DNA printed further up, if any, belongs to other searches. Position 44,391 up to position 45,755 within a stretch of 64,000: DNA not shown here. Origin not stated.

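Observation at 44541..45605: Full-length GAPDH homologue embedded in the tail-fibre locus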

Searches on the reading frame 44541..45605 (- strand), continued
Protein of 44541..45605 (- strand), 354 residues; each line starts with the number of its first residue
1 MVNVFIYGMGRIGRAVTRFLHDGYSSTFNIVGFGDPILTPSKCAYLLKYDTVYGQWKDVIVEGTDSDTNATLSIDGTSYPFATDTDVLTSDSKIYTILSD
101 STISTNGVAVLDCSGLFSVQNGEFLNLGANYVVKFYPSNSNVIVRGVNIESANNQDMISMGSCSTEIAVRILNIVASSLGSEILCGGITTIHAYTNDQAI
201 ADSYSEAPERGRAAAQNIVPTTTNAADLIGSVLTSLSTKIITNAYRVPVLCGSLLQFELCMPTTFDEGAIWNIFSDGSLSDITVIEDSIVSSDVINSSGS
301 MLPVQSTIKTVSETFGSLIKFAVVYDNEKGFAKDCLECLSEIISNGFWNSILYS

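Call 10: find_encoding_contigs(protein=P0003, flank=10000, max_places=4)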
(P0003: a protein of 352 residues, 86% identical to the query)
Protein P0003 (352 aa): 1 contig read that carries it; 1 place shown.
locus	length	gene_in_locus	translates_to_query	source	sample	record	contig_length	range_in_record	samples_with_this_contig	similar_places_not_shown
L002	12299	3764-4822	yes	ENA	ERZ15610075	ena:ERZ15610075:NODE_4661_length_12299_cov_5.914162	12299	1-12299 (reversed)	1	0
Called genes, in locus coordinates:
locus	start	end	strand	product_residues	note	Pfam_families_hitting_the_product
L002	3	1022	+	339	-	?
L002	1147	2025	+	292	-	-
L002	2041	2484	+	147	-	-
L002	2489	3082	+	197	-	-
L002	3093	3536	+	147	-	-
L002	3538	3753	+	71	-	-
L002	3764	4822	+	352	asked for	PF00044:Gp_dh_N, PF02800:Gp_dh_C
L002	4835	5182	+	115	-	-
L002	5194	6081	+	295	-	-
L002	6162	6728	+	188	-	-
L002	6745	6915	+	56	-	-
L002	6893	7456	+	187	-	PF04647:AgrB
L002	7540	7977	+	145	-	-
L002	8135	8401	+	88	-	-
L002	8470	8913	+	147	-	-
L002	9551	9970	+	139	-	-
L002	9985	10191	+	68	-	-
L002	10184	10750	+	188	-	-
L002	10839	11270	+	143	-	-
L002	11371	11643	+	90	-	PF01381:HTH_3 (weak)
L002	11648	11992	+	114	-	-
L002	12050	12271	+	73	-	PF13443:HTH_26 (weak), PF01381:HTH_3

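Call 11: search_dna_similar(query=window:44541-45605:-, collection=phages, mode=protein, max_rows=40)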
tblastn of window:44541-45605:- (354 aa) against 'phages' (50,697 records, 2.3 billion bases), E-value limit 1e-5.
Records with a match: 27; places in all: 27; records where one place covers at least 80% of the query: 3.
Best place of each record, by identity: <60% 27.
By first word of the organism name: Bacteriophage 8; Listeria 5; Staphylococcus 4; Acinetobacter 4; Enterococcus 3; Salmonella 2; Cyanobacteria 1.
By host as written in the record: - 13; Listeria monocytogenes 5; Staphylococcus aureus 3; Enterococcus faecalis 2; Anacystis nidulans; Synechococcus cedrorum 1; Staphylococcus aureus ISU935 1; Salmonella enterica subsp. enterica serovar Kentucky 1; Homo sapiens 1.
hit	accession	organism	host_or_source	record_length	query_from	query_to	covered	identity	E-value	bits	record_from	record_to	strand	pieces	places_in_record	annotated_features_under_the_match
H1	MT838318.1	Bacteriophage sp.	human fecal samples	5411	1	347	98%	30.9%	2e-23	107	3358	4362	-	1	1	record has no annotation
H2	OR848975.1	Listeria phage LM 4-14-1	Listeria monocytogenes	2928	2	351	99%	29.0%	3e-21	100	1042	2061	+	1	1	record has no annotation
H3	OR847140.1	Listeria phage LM 4-11-1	Listeria monocytogenes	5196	2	351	99%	29.0%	3e-21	100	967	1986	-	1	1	record has no annotation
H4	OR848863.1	Listeria phage LM 4-14-1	Listeria monocytogenes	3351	2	257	72%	34.5%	9e-22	102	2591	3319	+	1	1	record has no annotation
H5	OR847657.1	Listeria phage LM 4-11-1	Listeria monocytogenes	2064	2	257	72%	34.5%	1e-21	101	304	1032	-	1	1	record has no annotation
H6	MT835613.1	Bacteriophage sp.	human fecal samples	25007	2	253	71%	33.8%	2e-19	96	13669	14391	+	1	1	record has no annotation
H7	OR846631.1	Enterococcus phage Efs 1-1-1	Enterococcus faecalis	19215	2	257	72%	33.0%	4e-15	82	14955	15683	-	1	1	record has no annotation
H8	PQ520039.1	Enterococcus phage IME_EF3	-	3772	2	257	72%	32.8%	2e-15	83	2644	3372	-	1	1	record has no annotation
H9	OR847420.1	Listeria phage LM 4-11-1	Listeria monocytogenes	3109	2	257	72%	32.6%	3e-15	82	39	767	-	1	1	record has no annotation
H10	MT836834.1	Bacteriophage sp.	human fecal samples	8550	2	248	70%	33.7%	3e-18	92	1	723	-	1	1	record has no annotation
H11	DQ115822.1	Cyanobacteria phage AS-1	Anacystis nidulans; Synechococcus ...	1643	2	260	73%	32.1%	5e-20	96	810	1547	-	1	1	record has no annotation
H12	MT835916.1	Bacteriophage sp.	human fecal samples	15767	2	267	75%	31.1%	1e-18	93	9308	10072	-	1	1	record has no annotation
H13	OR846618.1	Enterococcus phage Efs 1-1-1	Enterococcus faecalis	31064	2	257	72%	32.2%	8e-21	100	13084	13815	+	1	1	record has no annotation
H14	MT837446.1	Bacteriophage sp.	human fecal samples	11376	1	270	76%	29.4%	9e-18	91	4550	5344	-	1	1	record has no annotation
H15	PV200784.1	Staphylococcus phage ISU935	Staphylococcus aureus ISU935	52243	2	261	73%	28.8%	5e-17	88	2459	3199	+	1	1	type I glyceraldehyde-3-phosphate dehydrogenase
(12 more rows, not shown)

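Call 15: find_encoding_contigs(protein=P0005, flank=10000, max_places=4)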
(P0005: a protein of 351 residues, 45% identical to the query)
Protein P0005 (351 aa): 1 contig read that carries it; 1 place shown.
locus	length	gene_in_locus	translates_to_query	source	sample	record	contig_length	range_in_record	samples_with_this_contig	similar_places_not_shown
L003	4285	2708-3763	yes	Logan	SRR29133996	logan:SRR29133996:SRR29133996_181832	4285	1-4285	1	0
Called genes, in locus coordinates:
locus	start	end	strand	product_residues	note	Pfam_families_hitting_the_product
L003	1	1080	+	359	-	?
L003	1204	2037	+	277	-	-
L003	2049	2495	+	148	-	-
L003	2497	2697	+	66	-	-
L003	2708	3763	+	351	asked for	PF00044:Gp_dh_N, PF02800:Gp_dh_C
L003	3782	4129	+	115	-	-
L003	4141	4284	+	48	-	?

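Call 16: find_encoding_contigs(protein=P0006, flank=10000, max_places=4)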
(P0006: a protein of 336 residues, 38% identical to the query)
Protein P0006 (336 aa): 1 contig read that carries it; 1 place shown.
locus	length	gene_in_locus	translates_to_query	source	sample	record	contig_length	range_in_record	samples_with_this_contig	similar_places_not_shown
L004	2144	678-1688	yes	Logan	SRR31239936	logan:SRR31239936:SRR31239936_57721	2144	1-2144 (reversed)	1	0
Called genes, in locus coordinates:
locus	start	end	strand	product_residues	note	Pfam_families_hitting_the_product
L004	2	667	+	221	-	?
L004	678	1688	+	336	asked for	PF00044:Gp_dh_N, PF02800:Gp_dh_C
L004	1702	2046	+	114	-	-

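Call 20: find_related_loci(query=A1, collection=viral_contigs, flank=6000)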
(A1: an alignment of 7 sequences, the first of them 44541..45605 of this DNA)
Query A1 (354 aa) in viral_contigs; peptide patterns used: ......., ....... (x = any residue, [..] = any of these).
49 stretches matched a pattern; 10 encode a relative of the query (tblastn E <= 1e-3); 10 distinct loci.
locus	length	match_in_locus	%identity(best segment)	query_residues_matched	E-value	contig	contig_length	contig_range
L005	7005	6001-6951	32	2-331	5e-33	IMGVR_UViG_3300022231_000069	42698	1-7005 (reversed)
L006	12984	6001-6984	32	1-342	7e-30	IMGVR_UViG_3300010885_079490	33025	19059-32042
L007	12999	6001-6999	29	1-342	2e-29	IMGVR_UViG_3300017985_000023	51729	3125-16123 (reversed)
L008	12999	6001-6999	29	1-342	2e-29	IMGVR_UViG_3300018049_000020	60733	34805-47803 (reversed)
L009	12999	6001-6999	29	1-342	2e-29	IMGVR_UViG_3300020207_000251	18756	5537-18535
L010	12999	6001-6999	29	1-342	2e-29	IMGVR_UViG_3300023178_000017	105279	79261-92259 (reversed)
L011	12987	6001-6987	31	1-342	5e-27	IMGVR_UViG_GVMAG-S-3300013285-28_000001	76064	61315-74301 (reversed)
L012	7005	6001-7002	29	1-347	7e-27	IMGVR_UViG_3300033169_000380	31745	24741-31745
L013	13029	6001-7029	26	2-326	9e-18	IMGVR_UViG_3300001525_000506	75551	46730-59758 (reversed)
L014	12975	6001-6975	30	2-339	2e-27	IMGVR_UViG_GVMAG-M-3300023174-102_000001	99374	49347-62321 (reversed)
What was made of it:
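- Tried and rejected: An IMG/VR search with the GAPDH clade profile found only 26-32% relatives (call 20).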

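Call 27: predict_structure(alignment_id=A2)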
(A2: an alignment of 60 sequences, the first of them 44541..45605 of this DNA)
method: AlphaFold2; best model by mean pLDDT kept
length: 354 residues; sequences in the alignment: 60
mean_pLDDT: 87.0   pTM: 0.88
mean pLDDT of the five models: 87.0, 86.5, 86.4, 84.6, 82.8
residues with pLDDT >= 90: 195; 70-90: 121; 50-70: 35; < 50: 3
segments of 3 or more residues with pLDDT < 50: 352-354
pLDDT, mean of each block of 10 residues (from residue 1): 92 94 91 92 94 88 90 96 72 83 76 77 85 87 92 91 92 90 94 73 73 71 85 93 89 95 93 80 89 89 95 90 94 94 85 47
secondary structure, 60 per line:
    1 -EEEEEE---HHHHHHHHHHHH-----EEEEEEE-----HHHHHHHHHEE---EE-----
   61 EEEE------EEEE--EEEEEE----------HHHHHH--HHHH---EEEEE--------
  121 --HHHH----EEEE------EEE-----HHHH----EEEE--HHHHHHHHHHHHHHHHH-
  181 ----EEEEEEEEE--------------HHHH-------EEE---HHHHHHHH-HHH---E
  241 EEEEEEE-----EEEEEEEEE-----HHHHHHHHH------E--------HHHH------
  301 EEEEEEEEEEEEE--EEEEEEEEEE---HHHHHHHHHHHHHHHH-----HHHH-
elements in order: E2-7 H11-22 E28-34 H40-48 E61-64 E71-74 E77-82 H93-98 H101-104 E108-112 H123-126 E131-134 E141-143 H149-152 E157-160 H163-179 E185-193 H208-211 E219-221 H225-232 E240-247 E253-261 H267-275 H291-294 E301-313 E316-325 H329-344 H350-353

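Call 32: fold_search(model_id=the predicted structure, library=pdb)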
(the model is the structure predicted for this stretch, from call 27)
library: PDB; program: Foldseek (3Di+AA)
matches with E <= 10: 1046; with E <= 0.001: 472
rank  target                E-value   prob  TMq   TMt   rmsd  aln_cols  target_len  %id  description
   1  6fzi_B                3.5e-33  1.00  0.83  0.88   2.9       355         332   30  Crystal Structure of a Clostridial Dehydrogenase at 2.55 Angstroems Resolution (released 2019-03-27)
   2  7jwk_C                2.9e-32  1.00  0.83  0.88   2.5       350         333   28  Crystal Structure of Glyceraldehyde-3-phosphate Dehydrogenase (GAPDH) from Mycoplasma genitalium with bound NAD (released 2020-09-09)
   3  6fzi_C                3.3e-32  1.00  0.84  0.90   2.2       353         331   30  Crystal Structure of a Clostridial Dehydrogenase at 2.55 Angstroems Resolution (released 2019-03-27)
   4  7jwk_A                3.5e-32  1.00  0.84  0.90   2.2       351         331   27  Crystal Structure of Glyceraldehyde-3-phosphate Dehydrogenase (GAPDH) from Mycoplasma genitalium with bound NAD (released 2020-09-09)
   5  6fzi_A                4.2e-32  1.00  0.83  0.89   2.8       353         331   30  Crystal Structure of a Clostridial Dehydrogenase at 2.55 Angstroems Resolution (released 2019-03-27)
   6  7jwk_D                4.4e-32  1.00  0.83  0.90   2.4       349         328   28  Crystal Structure of Glyceraldehyde-3-phosphate Dehydrogenase (GAPDH) from Mycoplasma genitalium with bound NAD (released 2020-09-09)
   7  7c5o_O                1.1e-31  1.00  0.84  0.88   2.5       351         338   28  Crystal Structure of H177A mutant of Glyceraldehyde-3-phosphate-dehydrogenase1 from Escherichia coli complexed with NA (released 2021-05-26)
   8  5j9g_A                1.2e-31  1.00  0.86  0.90   2.4       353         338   26  Structure of Lactobacillus acidophilus glyceraldehyde-3-phosphate dehydrogenase at 2.21 angstrom resolution (released 2017-04-19)
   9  9z9c_A                1.4e-31  1.00  0.85  0.90   2.3       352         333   26  Crystal structure of a glyceraldehyde-3-phosphate dehydrogenase from Neisseria gonorrhoeae in complex with NAD (P1 for (released 2025-11-26)
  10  9t7u_BBB              1.4e-31  1.00  0.84  0.88   2.4       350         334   27  Glyceraldehyde-3-phosphate dehydrogenase A (GAPDH) (released 2026-01-14)
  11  7c5f_O                1.4e-31  1.00  0.84  0.88   2.5       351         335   29  Crystal Structure of Glyceraldehyde-3-phosphate dehydrogenase1 from Escherichia coli at 1.88 Angstrom resolution (released 2020-09-23)
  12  7c5o_Q                1.5e-31  1.00  0.85  0.90   2.4       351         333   28  Crystal Structure of H177A mutant of Glyceraldehyde-3-phosphate-dehydrogenase1 from Escherichia coli complexed with NA (released 2021-05-26)
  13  5v8x_B                1.6e-31  1.00  0.85  0.90   2.3       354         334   28  Mutant Structures of Streptococcus Agalactiae GBS Glyceraldehyde-3-Phosphate Dehydrogenase (GAPDH) (released 2018-02-28)
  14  7c5m_O                1.6e-31  1.00  0.84  0.89   2.4       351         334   28  Crystal Structure of C150A+H177A mutant of Glyceraldehyde-3-phosphate-dehydrogenase1 from Escherichia coli complexed w (released 2021-05-26)
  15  7c5i_P                2.1e-31  1.00  0.84  0.89   2.5       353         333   28  Crystal Structure of C150A mutant of Glyceraldehyde-3-phosphate-dehydrogenase1 from Escherichia coli complexed with PO (released 2021-05-26)
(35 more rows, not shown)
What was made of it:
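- On Type I GAPDH (EC 1.2.1.12; TIGR01534, Pfam PF00044 + PF02800): Foldseek TM 0.83-0.90 to GAPDH structures (call 32).
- Checked: Foldseek gives TM 0.83-0.90 to GAPDH crystal structures (calls 27, 32).
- The full GAPDH fold is predicted (calls 27, 32).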

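Call 37: list_cluster_members(proteins=[P0001, P0002, P0004, P0005, P0006])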
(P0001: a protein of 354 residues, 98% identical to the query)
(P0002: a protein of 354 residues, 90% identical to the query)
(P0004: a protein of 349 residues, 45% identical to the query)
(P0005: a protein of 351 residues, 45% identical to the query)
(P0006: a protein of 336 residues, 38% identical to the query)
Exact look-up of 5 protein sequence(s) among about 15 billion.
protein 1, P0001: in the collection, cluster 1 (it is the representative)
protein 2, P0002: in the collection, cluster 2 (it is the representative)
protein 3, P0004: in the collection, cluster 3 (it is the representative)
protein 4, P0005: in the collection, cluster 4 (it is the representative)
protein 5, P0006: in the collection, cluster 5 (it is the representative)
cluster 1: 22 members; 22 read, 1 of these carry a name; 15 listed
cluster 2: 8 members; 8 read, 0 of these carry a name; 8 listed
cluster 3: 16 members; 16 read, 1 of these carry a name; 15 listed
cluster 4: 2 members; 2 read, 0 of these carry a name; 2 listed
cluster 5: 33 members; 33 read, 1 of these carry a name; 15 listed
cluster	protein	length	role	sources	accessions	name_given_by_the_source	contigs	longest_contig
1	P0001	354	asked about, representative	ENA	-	-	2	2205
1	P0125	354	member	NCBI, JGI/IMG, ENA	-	glyceraldehyde 3-phosphate dehydrogenase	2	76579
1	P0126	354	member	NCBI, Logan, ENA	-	-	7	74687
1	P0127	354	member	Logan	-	-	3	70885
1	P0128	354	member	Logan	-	-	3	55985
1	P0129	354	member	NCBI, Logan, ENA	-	-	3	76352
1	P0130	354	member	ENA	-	-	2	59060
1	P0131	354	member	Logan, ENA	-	-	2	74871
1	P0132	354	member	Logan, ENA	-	-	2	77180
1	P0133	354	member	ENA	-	-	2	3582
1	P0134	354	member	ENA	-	-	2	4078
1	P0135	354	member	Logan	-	-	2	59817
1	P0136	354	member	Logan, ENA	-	-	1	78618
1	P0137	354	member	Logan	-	-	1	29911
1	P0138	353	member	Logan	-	-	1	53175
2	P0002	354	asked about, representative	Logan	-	-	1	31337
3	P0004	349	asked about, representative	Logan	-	-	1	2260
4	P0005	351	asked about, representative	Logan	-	-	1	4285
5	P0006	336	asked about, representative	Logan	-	-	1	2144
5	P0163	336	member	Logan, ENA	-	-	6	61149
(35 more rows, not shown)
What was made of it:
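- Public pipelines name it GAPDH (call 37).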

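Call 39: find_encoding_contigs(protein=P0163, flank=10000, max_places=3)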
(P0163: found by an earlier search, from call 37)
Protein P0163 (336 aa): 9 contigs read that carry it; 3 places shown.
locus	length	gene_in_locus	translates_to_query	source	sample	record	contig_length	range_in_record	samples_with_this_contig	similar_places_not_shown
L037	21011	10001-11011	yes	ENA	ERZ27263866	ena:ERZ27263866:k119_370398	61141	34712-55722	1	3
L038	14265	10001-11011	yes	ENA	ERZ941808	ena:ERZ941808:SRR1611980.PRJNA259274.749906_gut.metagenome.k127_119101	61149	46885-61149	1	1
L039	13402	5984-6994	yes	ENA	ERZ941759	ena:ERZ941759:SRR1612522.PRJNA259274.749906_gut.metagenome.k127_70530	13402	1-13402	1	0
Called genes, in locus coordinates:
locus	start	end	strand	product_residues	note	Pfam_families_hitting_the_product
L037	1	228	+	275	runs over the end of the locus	-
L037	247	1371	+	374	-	PF02368:Big_2 (weak)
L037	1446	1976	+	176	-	PF27376:YomN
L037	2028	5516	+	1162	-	PF10145:PhageMin_Tail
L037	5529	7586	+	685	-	-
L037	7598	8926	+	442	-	-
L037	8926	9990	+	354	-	PF13306:LRR_5, PF13855:LRR_8 (faint)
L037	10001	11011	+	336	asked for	PF00044:Gp_dh_N, PF02800:Gp_dh_C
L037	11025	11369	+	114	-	-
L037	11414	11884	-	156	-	-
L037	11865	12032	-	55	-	-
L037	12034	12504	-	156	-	-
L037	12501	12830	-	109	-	-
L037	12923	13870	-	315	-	PF02899:Phage_int_SAM_1 (weak), PF00589:Phage_integrase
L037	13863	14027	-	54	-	-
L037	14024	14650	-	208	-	-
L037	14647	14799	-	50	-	-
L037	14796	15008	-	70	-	-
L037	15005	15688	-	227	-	-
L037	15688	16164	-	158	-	-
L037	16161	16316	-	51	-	-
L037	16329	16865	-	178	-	-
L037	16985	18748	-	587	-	PF18847:LPD29 (weak)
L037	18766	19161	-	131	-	-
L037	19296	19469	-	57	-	-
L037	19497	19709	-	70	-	-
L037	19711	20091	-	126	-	-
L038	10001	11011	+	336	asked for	PF00044:Gp_dh_N, PF02800:Gp_dh_C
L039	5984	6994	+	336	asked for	PF00044:Gp_dh_N, PF02800:Gp_dh_C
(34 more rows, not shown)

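Call 46: search_protein_families(library=ncbifam, proteins=[window:44541-45605:-, P0004, P0006, P0007], max_evalue=0.01)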
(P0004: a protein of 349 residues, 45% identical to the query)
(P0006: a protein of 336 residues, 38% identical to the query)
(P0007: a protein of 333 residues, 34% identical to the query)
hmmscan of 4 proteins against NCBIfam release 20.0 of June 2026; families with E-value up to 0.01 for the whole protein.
window:44541-45605:- (354 aa): 9 families
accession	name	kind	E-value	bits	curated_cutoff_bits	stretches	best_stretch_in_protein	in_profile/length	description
TIGR01534.1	GAPDH-I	equivalog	8.4e-57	192.8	367.2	1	4-336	2-329/330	type I glyceraldehyde-3-phosphate dehydrogenase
NF006139.0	PRK08289.1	equivalog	1.1e-36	126.5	431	1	3-343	130-470/480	glyceraldehyde-3-phosphate dehydrogenase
NF033735.1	G3PDH_Arsen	exception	3.9e-36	125.1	450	1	6-336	3-320/323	ArsJ-associated glyceraldehyde-3-phosphate dehydrogenase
TIGR01532.1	E4PD_g-proteo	equivalog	2.3e-32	112.6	530.55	1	4-336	2-324/325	erythrose-4-phosphate dehydrogenase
NF010058.0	PRK13535.1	equivalog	1.1e-31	110.2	539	1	1-339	2-330/339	erythrose-4-phosphate dehydrogenase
NF005830.0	PRK07729.1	equivalog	1.9e-29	102.6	546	1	2-340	3-328/343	glyceraldehyde-3-phosphate dehydrogenase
NF011954.0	PRK15425.1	equivalog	5.4e-29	101.3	662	1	2-342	3-329/331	glyceraldehyde-3-phosphate dehydrogenase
NF005641.0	PRK07403.1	equivalog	7.5e-29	101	616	1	1-344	1-333/337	type I glyceraldehyde-3-phosphate dehydrogenase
NF006512.0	PRK08955.1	equivalog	2.1e-26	93.1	563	1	2-339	3-327/334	glyceraldehyde-3-phosphate dehydrogenase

P0004 (349 aa): 9 families
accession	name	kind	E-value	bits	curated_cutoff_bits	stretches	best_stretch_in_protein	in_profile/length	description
TIGR01534.1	GAPDH-I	equivalog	3.1e-55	187.7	367.2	1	4-330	2-326/330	type I glyceraldehyde-3-phosphate dehydrogenase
NF033735.1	G3PDH_Arsen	exception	4.8e-35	121.6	450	1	6-333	3-320/323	ArsJ-associated glyceraldehyde-3-phosphate dehydrogenase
NF006139.0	PRK08289.1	equivalog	2.7e-34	118.6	431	1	3-338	130-468/480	glyceraldehyde-3-phosphate dehydrogenase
NF005641.0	PRK07403.1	equivalog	4e-34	118.3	616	1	1-334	1-327/337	type I glyceraldehyde-3-phosphate dehydrogenase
NF011954.0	PRK15425.1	equivalog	6.7e-32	110.9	662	1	2-336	3-326/331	glyceraldehyde-3-phosphate dehydrogenase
NF005830.0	PRK07729.1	equivalog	1.3e-31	109.8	546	1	2-337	3-328/343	glyceraldehyde-3-phosphate dehydrogenase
TIGR01532.1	E4PD_g-proteo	equivalog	3.4e-31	108.7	530.55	1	4-334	2-325/325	erythrose-4-phosphate dehydrogenase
NF006512.0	PRK08955.1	equivalog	6.6e-29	101.3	563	1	2-332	3-323/334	glyceraldehyde-3-phosphate dehydrogenase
NF010058.0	PRK13535.1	equivalog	1.7e-28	99.7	539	1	1-338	2-332/339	erythrose-4-phosphate dehydrogenase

P0006 (336 aa): 11 families
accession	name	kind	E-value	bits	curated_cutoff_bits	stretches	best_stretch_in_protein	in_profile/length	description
TIGR01534.1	GAPDH-I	equivalog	9e-86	288.1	367.2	1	3-320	1-327/330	type I glyceraldehyde-3-phosphate dehydrogenase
NF005830.0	PRK07729.1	equivalog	3.1e-70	236.8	546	1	1-328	2-330/343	glyceraldehyde-3-phosphate dehydrogenase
NF033735.1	G3PDH_Arsen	exception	3.5e-64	217.3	450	1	6-319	3-317/323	ArsJ-associated glyceraldehyde-3-phosphate dehydrogenase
TIGR01532.1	E4PD_g-proteo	equivalog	2.1e-58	198.1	530.55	1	4-320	2-322/325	erythrose-4-phosphate dehydrogenase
NF010058.0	PRK13535.1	equivalog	2.5e-58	197.8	539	1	2-326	3-331/339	erythrose-4-phosphate dehydrogenase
NF005641.0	PRK07403.1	equivalog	6.5e-58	196.5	616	1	1-323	1-327/337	type I glyceraldehyde-3-phosphate dehydrogenase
NF006139.0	PRK08289.1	equivalog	4.9e-54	183.7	431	1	3-330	130-471/480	glyceraldehyde-3-phosphate dehydrogenase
NF011954.0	PRK15425.1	equivalog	9.5e-52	176.1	662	1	3-328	4-329/331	glyceraldehyde-3-phosphate dehydrogenase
NF006512.0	PRK08955.1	equivalog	2.9e-50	171.5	563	1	3-327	4-329/334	glyceraldehyde-3-phosphate dehydrogenase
NF011456.0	PRK14874.1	equivalog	0.0033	16.5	223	0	94-179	67-155/346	aspartate-semialdehyde dehydrogenase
NF003251.0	PRK04207.1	equivalog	0.0049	16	185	0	1-267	2-245/343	type II glyceraldehyde-3-phosphate dehydrogenase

P0007 (333 aa): 15 families
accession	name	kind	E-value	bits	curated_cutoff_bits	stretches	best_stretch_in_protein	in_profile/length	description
TIGR01534.1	GAPDH-I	equivalog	4.4e-123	410.7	367.2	1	2-325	1-330/330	type I glyceraldehyde-3-phosphate dehydrogenase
NF005830.0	PRK07729.1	equivalog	4.2e-109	364.6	546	1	2-325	4-325/343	glyceraldehyde-3-phosphate dehydrogenase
NF033735.1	G3PDH_Arsen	exception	2e-94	316.7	450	1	3-324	1-320/323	ArsJ-associated glyceraldehyde-3-phosphate dehydrogenase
NF005641.0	PRK07403.1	equivalog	1.1e-91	307.5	616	1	2-323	3-325/337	type I glyceraldehyde-3-phosphate dehydrogenase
NF011954.0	PRK15425.1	equivalog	3.6e-86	289.2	662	1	1-325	3-324/331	glyceraldehyde-3-phosphate dehydrogenase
NF006139.0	PRK08289.1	equivalog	2e-83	280.7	431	1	5-331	133-470/480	glyceraldehyde-3-phosphate dehydrogenase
TIGR01532.1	E4PD_g-proteo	equivalog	8.2e-83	278.4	530.55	1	3-324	2-324/325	erythrose-4-phosphate dehydrogenase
NF006512.0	PRK08955.1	equivalog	6.1e-82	275.6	563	1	1-323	3-323/334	glyceraldehyde-3-phosphate dehydrogenase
NF010058.0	PRK13535.1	equivalog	1e-80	271.4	539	1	1-328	3-331/339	erythrose-4-phosphate dehydrogenase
NF011456.0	PRK14874.1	equivalog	1.2e-08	34.4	223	1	64-175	47-156/346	aspartate-semialdehyde dehydrogenase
NF003251.0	PRK04207.1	equivalog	1.4e-06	27.6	185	1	2-266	4-246/343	type II glyceraldehyde-3-phosphate dehydrogenase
TIGR01296.1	asd_B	equivalog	8.3e-06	25.1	324.2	1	84-176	57-153/339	aspartate-semialdehyde dehydrogenase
NF006416.0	PRK08664.1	subfamily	0.00025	20.4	232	0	226-273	227-276/350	aspartate-semialdehyde dehydrogenase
NF058563.1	BT_2159_fam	equivalog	0.00072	18.7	650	1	1-64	1-63/350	disaccharide 3-dehydrogenase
TIGR00978.1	asd_EA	equivalog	0.00073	18.7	301.2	1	142-273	139-272/342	aspartate-semialdehyde dehydrogenase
